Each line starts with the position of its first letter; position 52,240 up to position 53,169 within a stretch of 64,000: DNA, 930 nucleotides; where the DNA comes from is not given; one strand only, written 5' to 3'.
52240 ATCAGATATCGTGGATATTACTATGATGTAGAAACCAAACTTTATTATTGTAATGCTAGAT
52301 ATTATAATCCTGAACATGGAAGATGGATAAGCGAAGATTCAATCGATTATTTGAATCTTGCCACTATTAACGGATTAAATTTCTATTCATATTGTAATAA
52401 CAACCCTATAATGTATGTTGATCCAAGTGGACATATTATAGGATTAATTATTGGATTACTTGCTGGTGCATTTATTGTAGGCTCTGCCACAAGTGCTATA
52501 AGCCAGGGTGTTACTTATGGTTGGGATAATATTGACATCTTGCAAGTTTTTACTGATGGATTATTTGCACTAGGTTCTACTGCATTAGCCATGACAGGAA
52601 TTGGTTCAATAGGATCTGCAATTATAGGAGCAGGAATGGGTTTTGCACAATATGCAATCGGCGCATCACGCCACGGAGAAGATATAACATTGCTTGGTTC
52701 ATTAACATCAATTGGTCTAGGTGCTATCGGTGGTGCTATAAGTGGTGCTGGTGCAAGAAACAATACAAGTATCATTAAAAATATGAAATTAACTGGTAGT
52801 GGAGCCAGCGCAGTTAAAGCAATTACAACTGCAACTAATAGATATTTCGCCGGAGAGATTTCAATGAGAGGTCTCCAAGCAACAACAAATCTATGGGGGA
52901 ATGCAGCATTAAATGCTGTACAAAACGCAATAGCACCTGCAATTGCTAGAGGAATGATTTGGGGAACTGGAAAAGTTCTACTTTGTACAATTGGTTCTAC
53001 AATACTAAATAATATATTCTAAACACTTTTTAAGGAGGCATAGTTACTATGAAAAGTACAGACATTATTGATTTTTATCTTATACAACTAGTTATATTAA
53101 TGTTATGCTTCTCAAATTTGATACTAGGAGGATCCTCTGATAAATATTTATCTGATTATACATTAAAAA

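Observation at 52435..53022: RHS C-terminal domain is a Gly/Ala-zipper hydrophobic domain, not an enzyme-like toxin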

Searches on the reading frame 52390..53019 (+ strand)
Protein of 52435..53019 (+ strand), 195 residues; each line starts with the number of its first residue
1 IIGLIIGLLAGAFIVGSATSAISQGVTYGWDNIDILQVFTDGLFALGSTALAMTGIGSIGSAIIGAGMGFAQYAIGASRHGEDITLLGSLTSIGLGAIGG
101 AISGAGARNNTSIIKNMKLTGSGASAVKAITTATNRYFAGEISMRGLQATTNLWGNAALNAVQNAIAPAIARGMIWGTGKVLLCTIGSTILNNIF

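Call 3: search_protein_families(library=pfam, proteins=[window:52435-53019:+], max_evalue=1)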
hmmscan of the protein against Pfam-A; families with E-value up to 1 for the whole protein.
window:52435-53019:+ (195 aa): 0 families

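Call 4: search_protein_families(library=ncbifam, proteins=[window:52435-53019:+], max_evalue=1)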
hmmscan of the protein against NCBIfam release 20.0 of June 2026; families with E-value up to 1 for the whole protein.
window:52435-53019:+ (195 aa): 2 families
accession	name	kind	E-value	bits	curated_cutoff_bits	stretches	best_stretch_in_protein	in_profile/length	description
NF003989.0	PRK05472.1-3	equivalog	0.2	11.4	177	1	28-64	65-101/215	redox-sensing transcriptional repressor Rex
NF051871.1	LysLocSpmX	equivalog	0.41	9.8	700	1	72-138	352-417/430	lysozyme-family localization factor SpmX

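Call 5: find_homologous_proteins(query=window:52435-53019:+, max_evalue=0.001)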
Query window:52435-53019:+ (195 aa): 40 proteins with E <= 0.001 among 1576 candidates.
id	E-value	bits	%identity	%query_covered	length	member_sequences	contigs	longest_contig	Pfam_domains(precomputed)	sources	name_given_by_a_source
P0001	3.6e-66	241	68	97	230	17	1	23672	-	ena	-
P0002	7.5e-66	240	65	98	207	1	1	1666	-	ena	-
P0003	1.0e-65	239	73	90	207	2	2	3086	-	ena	-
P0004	3.0e-65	238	73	90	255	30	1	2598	-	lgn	-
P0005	3.4e-65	238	68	97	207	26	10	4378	-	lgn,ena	-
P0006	9.2e-65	236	68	97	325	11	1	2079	PF25023.2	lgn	-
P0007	3.4e-64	234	66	97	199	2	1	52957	-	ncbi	-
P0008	3.6e-64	234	70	88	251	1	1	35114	-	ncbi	-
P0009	9.1e-64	233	67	97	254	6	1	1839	-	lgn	-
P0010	4.7e-63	231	69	90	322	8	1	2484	PF25023.2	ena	-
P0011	4.2e-62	227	69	88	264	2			-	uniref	uniref:RHS repeat-associated core domain-containing protein n=1 Tax=Thomasclavelia cocleata TaxID=69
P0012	1.6e-61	226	63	98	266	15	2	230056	-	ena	-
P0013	1.6e-59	219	63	97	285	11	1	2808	-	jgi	-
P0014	1.7e-59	219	63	97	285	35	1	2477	-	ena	-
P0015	7.6e-59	217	63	97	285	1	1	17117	-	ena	-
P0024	1.6e-40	157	52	87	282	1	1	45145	-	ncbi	-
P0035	7.8e-27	113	46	82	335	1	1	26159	PF25023.2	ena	-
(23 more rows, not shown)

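Call 12: search_solved_structures(query=A2, max_evalue=10, show_alignments=3)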
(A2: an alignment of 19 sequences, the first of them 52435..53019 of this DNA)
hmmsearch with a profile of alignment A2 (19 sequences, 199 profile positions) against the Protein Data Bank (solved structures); distinct sequences matched with E-value up to 10: 4.
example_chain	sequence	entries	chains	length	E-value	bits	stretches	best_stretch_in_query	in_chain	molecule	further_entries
9veg_A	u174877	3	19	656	0.074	15.8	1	112-169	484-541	Vip1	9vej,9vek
2qih_A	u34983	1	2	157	0.21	14.3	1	69-146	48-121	protein UspA1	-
4ina_A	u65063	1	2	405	0.72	12.5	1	90-148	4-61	saccharopine dehydrogenase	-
5h4p_z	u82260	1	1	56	2.6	10.7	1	131-176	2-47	Cytoplasmic 60S subunit biogenesis factor REH1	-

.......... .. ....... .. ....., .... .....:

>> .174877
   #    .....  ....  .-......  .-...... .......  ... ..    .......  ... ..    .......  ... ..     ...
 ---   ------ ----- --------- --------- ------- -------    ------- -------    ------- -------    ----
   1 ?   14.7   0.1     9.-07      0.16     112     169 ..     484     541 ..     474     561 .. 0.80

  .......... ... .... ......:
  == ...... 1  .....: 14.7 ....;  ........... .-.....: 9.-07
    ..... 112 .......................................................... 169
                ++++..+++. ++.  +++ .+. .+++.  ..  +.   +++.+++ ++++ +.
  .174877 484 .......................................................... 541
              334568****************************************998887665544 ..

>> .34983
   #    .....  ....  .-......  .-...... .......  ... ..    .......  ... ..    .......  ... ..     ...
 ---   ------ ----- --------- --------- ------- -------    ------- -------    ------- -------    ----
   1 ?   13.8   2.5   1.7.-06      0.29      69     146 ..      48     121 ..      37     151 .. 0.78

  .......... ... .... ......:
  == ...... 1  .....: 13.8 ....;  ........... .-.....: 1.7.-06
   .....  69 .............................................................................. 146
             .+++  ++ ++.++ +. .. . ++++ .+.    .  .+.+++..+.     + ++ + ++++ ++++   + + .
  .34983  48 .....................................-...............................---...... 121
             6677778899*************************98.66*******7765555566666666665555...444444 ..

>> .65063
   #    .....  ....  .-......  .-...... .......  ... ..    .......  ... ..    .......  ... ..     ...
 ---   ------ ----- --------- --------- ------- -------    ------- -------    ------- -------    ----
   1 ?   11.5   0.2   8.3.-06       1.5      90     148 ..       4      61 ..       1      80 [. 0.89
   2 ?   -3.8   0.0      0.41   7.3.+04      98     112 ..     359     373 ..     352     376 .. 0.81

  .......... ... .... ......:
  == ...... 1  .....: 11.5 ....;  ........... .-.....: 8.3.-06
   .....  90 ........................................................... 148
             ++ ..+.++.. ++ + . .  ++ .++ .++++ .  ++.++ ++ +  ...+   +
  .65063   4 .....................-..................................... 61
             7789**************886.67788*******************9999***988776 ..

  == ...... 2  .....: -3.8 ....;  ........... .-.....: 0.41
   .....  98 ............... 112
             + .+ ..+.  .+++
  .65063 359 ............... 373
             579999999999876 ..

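Call 14: search_dna_similar(query=window:52435-53019:+, collection=plasmids, mode=protein, max_evalue=0.001)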
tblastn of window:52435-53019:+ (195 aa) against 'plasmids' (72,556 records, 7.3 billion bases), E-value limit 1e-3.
No match.
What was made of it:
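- Tried and rejected: tblastn against plasmids found no match (call 14).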

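Call 16: find_encoding_contigs(protein=P0012, flank=8000, max_places=3)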
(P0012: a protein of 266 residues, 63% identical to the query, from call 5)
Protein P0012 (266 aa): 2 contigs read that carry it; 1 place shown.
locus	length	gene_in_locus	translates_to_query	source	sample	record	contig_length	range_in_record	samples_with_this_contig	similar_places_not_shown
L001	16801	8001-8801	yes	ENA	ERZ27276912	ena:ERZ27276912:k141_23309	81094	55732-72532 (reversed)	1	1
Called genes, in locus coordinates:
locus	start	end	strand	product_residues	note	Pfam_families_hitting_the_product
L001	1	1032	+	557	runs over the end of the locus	PF22505:RNase_J_b_CASP (faint), PF17770:RNase_J_C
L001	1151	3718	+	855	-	PF17854:FtsK_alpha, PF01580:FtsK_SpoIIIE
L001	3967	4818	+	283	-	PF25023:TEN_YD-shell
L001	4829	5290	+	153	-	-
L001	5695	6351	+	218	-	-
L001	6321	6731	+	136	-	-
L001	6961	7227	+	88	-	-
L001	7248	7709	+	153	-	-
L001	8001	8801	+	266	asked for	-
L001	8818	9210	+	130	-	-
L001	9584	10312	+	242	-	PF01553:Acyltransferase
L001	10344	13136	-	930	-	PF04231:Endonuclease_1, PF26182:Ig_NUP210_5th (faint), PF02368:Big_2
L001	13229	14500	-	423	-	PF17125:Methyltr_RsmF_N, PF01189:Methyltr_RsmB-F, PF17126:RsmF_methylt_CI, PF13636:Methyltranf_PUA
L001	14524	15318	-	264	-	PF00763:THF_DHG_CYH, PF02882:THF_DHG_CYH_C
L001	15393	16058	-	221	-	-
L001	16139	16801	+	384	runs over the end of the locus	PF00768:Peptidase_S11, PF13354:Beta-lactamase2, PF07943:PBP5_C (weak)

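Call 18: find_encoding_contigs(protein=P0024, flank=8000, max_places=3)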
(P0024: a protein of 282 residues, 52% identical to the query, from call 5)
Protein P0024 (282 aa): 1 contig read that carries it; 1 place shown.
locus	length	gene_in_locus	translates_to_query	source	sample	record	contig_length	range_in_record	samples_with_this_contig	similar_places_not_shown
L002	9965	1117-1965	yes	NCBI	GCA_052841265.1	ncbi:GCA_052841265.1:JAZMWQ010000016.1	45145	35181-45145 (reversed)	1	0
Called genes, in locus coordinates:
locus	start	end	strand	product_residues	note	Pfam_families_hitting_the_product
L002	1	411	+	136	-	?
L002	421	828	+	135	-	-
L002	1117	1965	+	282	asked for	-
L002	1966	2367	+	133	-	-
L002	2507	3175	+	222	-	-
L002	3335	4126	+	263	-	PF02535:Zip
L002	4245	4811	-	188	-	PF04961:FTCD_C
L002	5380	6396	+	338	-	PF01628:HrcA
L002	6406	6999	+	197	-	PF01025:GrpE, PF23404:FAZ1_C (weak)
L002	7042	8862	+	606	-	PF00012:HSP70, PF06723:MreB_Mbl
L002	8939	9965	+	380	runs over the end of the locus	PF00226:DnaJ, PF01556:DnaJ_C, PF00684:DnaJ_CXXCXGXG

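Call 19: find_encoding_contigs(protein=P0035, flank=8000, max_places=3)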
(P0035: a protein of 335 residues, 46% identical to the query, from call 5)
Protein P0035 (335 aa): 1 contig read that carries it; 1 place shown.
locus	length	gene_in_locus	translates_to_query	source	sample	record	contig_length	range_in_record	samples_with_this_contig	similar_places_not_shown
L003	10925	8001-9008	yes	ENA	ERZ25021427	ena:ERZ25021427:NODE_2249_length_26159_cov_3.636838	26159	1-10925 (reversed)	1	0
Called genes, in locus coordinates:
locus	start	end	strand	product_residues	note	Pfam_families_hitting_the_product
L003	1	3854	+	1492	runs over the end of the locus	PF05593:RHS_repeat (faint)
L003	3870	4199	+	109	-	-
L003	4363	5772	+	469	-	PF05593:RHS_repeat (faint), PF25023:TEN_YD-shell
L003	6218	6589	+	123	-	-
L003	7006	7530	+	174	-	-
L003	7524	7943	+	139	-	-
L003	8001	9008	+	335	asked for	PF25023:TEN_YD-shell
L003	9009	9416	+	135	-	-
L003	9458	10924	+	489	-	?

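Call 21: predict_structure(alignment_id=A1)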
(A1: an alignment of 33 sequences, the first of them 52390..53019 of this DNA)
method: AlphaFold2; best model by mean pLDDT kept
length: 210 residues; sequences in the alignment: 33
mean_pLDDT: 42.7   pTM: 0.33
mean pLDDT of the five models: 42.7, 40.2, 39.9, 39.2, 35.6
residues with pLDDT >= 90: 0; 70-90: 4; 50-70: 40; < 50: 166
segments of 3 or more residues with pLDDT < 50: 1-22, 24-26, 36-42, 53-55, 61-135, 148-150, 173-210
pLDDT, mean of each block of 10 residues (from residue 1): 38 42 49 49 49 49 46 39 41 37 36 35 30 49 53 62 58 47 34 28 28
secondary structure, 60 per line:
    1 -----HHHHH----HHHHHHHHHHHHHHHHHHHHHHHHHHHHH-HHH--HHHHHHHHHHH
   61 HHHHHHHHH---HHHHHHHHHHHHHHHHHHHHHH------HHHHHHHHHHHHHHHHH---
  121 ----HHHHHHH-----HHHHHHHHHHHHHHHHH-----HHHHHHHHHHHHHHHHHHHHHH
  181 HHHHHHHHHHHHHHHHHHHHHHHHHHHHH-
elements in order: H6-10 H15-43 H50-69 H73-94 H101-117 H125-131 H137-153 H159-209
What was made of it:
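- Tried and rejected: The first AF2 run, on the shallow alignment A1 (33 close homologues), gave pLDDT 42.7 and was discarded (call 21).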

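Call 22: search_protein_families(library=pfam, alignment_id=A2, max_evalue=10)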
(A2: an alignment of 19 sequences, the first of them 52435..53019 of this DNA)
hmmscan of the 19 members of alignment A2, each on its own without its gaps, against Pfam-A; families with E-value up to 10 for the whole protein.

A. member 1, window:52435-53019:+ (195 aa): 0 families

B. families by the number of members that match (of 19 scanned): 9 families
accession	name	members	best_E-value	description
PF21895.1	MTHFR_C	1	0.0057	MTHFR, SAM-binding regulatory domain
PF13500.12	AAA_26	1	0.028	AAA domain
PF04514.18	BTV_NS2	1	0.086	Bluetongue virus non-structural protein NS2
PF07332.16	Phage_holin_3_6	1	0.18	Putative Actinobacterial Holin-X, holin superfamily III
PF10063.14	DUF2301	1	0.2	Uncharacterized integral membrane protein (DUF2301)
PF06897.17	DUF1269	1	0.94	Protein of unknown function (DUF1269)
PF24013.1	DUF7327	1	1.8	Family of unknown function (DUF7327)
PF17272.7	DUF5337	1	2.8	Family of unknown function (DUF5337)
PF07249.18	Cerato-platanin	1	8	Cerato-platanin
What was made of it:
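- Tried and rejected: The Pfam weak hits for single family members (MTHFR_C, AAA_26, a holin at E 0.18) are inconsistent across members and were rejected (call 22).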

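Call 25: search_protein_representatives(alignment_id=A2)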
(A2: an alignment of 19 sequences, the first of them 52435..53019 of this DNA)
Query: 19 sequences, 199 profile positions. Proteins with E-value up to 0.001 (for the whole library): 375; up to 1e-10: 133; up to 1e-30: 34. The best 150 are listed.
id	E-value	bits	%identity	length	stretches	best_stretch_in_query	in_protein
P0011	5.2e-93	326.4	-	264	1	2-199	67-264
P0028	2.2e-80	285.2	-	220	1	3-199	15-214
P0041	2.6e-70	252.3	-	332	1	3-199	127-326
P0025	7.7e-69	247.5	-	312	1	2-190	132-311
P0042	4.6e-58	212.3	-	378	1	4-192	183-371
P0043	1.1e-53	198.1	-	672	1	3-195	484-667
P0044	2.8e-53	196.7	-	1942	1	3-195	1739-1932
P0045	2.3e-52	193.7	-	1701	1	4-196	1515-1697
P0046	2.9e-52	193.4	-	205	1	3-193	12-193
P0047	4.5e-52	192.8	-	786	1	3-193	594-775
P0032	5.3e-52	192.6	-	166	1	2-155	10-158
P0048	2.1e-50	187.4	-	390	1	3-196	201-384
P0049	9.0e-50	185.3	-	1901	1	5-197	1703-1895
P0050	3.9e-48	179.9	-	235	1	3-196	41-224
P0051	7.7e-48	179.0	-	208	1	3-194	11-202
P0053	4.3e-45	170.0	-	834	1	5-193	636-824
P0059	4.2e-41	157.0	-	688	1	3-192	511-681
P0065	1.4e-36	142.2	-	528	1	2-196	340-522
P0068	7.4e-33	130.1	-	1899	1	3-118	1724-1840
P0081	8.7e-24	100.4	-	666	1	2-151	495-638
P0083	1.7e-22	96.2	-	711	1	3-198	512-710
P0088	1.6e-20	89.8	-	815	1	3-198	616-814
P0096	4.7e-19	85.0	-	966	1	3-153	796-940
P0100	2.0e-18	82.9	-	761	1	3-145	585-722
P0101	2.7e-18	82.5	-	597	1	2-155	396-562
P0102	4.2e-18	81.9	-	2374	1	4-174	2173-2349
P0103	6.0e-18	81.4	-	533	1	3-196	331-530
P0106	3.0e-17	79.1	-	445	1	3-190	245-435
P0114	4.9e-16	75.1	-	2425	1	3-183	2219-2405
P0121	2.0e-15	73.1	-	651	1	3-191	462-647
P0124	5.2e-15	71.8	-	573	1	3-119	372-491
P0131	3.4e-14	69.2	-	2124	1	3-190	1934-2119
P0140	8.0e-13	64.7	-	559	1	7-145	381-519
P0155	1.6e-11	60.4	-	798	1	5-191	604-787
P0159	2.8e-11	59.6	-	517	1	4-119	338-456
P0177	3.0e-10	56.3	-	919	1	6-196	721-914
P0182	5.5e-10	55.4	-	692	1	4-137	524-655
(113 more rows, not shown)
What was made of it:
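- Family size: 375 representative clusters at E <= 1e-3 (call 25).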

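Call 26: search_protein_families(library=pfam, proteins=[P0043, P0047, P0053, P0059, P0065, P0081, P0083, P0088, P0096, P0100], max_evalue=0.001)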
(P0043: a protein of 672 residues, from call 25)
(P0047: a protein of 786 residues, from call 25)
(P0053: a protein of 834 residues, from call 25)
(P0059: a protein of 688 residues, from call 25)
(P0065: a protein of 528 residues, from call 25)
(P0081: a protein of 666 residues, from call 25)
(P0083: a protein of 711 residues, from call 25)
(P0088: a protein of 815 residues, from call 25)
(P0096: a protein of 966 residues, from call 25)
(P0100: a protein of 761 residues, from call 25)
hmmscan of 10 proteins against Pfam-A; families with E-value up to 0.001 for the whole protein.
P0043 (672 aa): 1 family
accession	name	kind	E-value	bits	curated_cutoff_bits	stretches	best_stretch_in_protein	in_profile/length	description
PF05593.20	RHS_repeat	-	3.3e-16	59.7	22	1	368-403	2-37/38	RHS Repeat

P0047 (786 aa): 1 family
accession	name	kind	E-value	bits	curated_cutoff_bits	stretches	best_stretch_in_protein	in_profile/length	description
PF05593.20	RHS_repeat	-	3.8e-17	62.6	22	0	306-336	1-31/38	RHS Repeat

P0053 (834 aa): 2 families
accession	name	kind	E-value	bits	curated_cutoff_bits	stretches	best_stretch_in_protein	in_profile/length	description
PF05593.20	RHS_repeat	-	1.7e-13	51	22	0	526-555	4-32/38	RHS Repeat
PF16225.10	DUF4884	-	2.1e-05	24.6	30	1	492-535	5-44/49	Domain of unknown function (DUF4884)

P0059 (688 aa): 1 family
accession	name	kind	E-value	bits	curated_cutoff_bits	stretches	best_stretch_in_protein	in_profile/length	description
PF05593.20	RHS_repeat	-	1.5e-10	41.6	22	0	393-428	2-37/38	RHS Repeat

P0065 (528 aa): 1 family
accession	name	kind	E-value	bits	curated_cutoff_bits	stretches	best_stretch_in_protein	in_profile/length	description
PF05593.20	RHS_repeat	-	5.6e-09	36.6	22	0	54-71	16-33/38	RHS Repeat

P0081 (666 aa): 1 family
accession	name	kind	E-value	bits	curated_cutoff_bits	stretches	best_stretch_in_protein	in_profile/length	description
PF05593.20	RHS_repeat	-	2.7e-16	59.9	22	2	377-413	2-37/38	RHS Repeat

P0083 (711 aa): 1 family
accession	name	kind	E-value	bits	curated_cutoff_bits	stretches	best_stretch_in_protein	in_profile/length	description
PF05593.20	RHS_repeat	-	6.9e-07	29.9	22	0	219-247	5-33/38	RHS Repeat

P0088 (815 aa): 1 family
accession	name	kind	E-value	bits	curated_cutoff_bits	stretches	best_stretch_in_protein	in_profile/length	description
PF05593.20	RHS_repeat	-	2.2e-15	57.1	22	0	305-333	1-30/38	RHS Repeat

P0096 (966 aa): 1 family
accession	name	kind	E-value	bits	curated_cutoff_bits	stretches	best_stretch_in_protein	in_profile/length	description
PF05593.20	RHS_repeat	-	1.1e-21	77.2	22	1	68-103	1-37/38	RHS Repeat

P0100 (761 aa): 1 family
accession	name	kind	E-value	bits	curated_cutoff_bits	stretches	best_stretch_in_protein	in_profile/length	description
PF05593.20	RHS_repeat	-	8.4e-17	61.6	22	1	289-318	1-30/38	RHS Repeat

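Call 27: search_protein_families(library=pfam, proteins=[P0101, P0103, P0106, P0121, P0124, P0140, P0155, P0159, P0177, P0182], max_evalue=0.001)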
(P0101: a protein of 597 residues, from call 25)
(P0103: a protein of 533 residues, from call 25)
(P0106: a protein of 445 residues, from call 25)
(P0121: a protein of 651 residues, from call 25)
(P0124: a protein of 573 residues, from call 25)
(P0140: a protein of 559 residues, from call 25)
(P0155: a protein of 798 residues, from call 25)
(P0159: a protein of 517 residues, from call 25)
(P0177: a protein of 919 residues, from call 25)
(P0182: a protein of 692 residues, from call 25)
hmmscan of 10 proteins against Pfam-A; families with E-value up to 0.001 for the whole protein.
P0101 (597 aa): 1 family
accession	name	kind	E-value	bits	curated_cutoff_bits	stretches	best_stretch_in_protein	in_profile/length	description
PF05593.20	RHS_repeat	-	3.1e-09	37.4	22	0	80-109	1-30/38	RHS Repeat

P0103 (533 aa): 1 family
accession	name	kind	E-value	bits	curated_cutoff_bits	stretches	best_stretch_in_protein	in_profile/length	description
PF05593.20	RHS_repeat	-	9.9e-06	26.3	22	0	226-255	4-32/38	RHS Repeat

P0106 (445 aa): 0 families

P0121 (651 aa): 1 family
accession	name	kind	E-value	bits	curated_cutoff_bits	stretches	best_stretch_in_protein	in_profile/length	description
PF05593.20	RHS_repeat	-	4e-15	56.2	22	1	163-195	1-34/38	RHS Repeat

P0124 (573 aa): 1 family
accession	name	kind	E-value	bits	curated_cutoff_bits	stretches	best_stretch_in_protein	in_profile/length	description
PF05593.20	RHS_repeat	-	1.1e-08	35.7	22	0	92-127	1-34/38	RHS Repeat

P0140 (559 aa): 1 family
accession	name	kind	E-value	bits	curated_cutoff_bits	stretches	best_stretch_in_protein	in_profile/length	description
PF05593.20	RHS_repeat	-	3.3e-06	27.8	22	0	84-115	1-31/38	RHS Repeat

P0155 (798 aa): 1 family
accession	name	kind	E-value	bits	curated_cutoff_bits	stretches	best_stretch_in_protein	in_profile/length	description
PF05593.20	RHS_repeat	-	9e-06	26.4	22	0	298-332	2-33/38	RHS Repeat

P0159 (517 aa): 1 family
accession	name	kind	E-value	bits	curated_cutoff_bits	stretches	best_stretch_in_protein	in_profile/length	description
PF05593.20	RHS_repeat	-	4.2e-08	33.8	22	0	37-72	1-36/38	RHS Repeat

P0177 (919 aa): 1 family
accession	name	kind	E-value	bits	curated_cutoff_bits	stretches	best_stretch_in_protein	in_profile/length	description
PF05593.20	RHS_repeat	-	5.3e-22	78.1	22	1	292-324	1-33/38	RHS Repeat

P0182 (692 aa): 1 family
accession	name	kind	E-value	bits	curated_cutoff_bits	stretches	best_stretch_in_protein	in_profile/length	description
PF05593.20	RHS_repeat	-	6.6e-12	45.9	22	1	182-213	1-31/38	RHS Repeat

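Call 33: find_related_loci(query=window:52435-53019:+, collection=genome_contigs, flank=3000)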
Query window:52435-53019:+ (195 aa) in genome_contigs; peptide patterns used: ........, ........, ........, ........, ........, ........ (x = any residue, [..] = any of these).
75 stretches matched a pattern; 1 encode a relative of the query (tblastn E <= 1e-3); 1 distinct loci.
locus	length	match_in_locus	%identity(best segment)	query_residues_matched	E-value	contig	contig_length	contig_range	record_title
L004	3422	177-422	44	4-86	2e-13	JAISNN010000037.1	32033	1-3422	MAG: Clostridiales bacterium isolate Im510_bin91 k119_759305, whole genome shotgun sequence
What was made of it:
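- Tried and rejected: With the single protein it found only one distant genome locus, L004, a Clostridiales MAG (call 33).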

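Call 48: find_encoding_contigs(protein=P0044, flank=6000, max_places=2)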
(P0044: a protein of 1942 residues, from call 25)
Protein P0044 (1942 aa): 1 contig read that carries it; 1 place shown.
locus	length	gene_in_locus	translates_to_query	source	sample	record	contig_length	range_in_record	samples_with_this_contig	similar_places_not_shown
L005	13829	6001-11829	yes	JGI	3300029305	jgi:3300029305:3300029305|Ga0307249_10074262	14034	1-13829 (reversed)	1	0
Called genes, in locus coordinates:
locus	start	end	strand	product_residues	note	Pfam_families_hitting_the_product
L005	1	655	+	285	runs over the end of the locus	?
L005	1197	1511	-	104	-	PF01381:HTH_3 (weak)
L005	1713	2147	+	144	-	-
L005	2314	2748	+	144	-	PF07179:SseB (weak)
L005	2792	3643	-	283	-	-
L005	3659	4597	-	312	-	-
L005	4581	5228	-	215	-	-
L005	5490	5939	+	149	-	-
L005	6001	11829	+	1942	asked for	PF05593:RHS_repeat (faint), PF25023:TEN_YD-shell (weak)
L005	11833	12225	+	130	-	-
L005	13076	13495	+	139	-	PF08281:Sigma70_r4_2 (weak), PF04545:Sigma70_r4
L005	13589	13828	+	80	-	?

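Call 59: search_solved_structures(query=A4, max_evalue=10, show_alignments=2)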
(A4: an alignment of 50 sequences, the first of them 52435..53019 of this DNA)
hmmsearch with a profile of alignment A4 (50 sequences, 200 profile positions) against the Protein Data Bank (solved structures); distinct sequences matched with E-value up to 10: 1.
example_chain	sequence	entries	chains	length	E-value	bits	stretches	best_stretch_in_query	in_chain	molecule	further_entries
8wh7_A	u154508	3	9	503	0.52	13.1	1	90-153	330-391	Hemagglutinin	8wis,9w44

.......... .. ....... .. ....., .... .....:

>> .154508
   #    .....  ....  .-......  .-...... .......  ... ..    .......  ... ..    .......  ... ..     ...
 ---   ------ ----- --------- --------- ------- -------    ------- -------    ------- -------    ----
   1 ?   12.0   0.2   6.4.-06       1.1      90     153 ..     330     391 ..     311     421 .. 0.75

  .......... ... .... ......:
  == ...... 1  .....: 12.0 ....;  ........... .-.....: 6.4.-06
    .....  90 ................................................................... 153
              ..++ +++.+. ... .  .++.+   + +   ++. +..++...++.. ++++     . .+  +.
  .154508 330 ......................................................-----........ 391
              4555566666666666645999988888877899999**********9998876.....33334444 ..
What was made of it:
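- On Glycine-zipper membrane toxins (TspA/TelE/EsxX type): The PDB profile search found no such chain (calls 12, 59).
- Tried and rejected: The PDB profile hits (Vip1, UspA1, haemagglutinin; E 0.07-0.5) were judged to be chance, low-complexity matches (calls 12, 59).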
